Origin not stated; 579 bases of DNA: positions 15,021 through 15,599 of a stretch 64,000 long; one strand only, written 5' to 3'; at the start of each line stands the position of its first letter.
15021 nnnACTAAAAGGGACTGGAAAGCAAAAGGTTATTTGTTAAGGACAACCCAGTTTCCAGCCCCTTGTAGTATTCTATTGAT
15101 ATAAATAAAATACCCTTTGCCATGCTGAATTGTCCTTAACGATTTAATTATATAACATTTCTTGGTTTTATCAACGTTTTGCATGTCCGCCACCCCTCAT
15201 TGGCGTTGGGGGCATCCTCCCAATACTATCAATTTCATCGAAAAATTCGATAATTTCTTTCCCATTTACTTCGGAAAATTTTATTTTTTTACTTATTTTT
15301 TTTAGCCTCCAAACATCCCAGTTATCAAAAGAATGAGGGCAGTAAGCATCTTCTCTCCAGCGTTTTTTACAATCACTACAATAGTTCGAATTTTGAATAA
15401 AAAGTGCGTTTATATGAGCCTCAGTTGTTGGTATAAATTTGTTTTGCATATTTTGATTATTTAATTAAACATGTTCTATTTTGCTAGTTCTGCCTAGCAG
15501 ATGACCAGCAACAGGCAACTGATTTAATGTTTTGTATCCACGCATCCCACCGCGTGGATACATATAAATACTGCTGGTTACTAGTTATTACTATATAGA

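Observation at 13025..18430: Integrated element with a large serine recombinase and a PrimPol/helicase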

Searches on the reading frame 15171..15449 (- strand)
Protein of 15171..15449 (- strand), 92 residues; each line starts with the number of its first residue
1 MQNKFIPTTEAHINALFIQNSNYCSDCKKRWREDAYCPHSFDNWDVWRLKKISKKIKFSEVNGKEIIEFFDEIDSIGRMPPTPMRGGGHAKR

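Call 6: search_protein_families(library=pfam, proteins=[window:15171-15449:-], max_evalue=0.01)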
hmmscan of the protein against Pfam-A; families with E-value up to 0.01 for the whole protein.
window:15171-15449:- (92 aa): 0 families

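Call 25: search_protein_families(library=ncbifam, proteins=[window:15171-15449:-], max_evalue=0.01)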
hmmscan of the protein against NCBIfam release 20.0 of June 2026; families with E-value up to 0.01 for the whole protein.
window:15171-15449:- (92 aa): 0 families

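Call 26: search_protein_families(library=phrogs, proteins=[window:15171-15449:-], max_evalue=0.01)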
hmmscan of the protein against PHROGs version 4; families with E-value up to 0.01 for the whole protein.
window:15171-15449:- (92 aa): 0 families
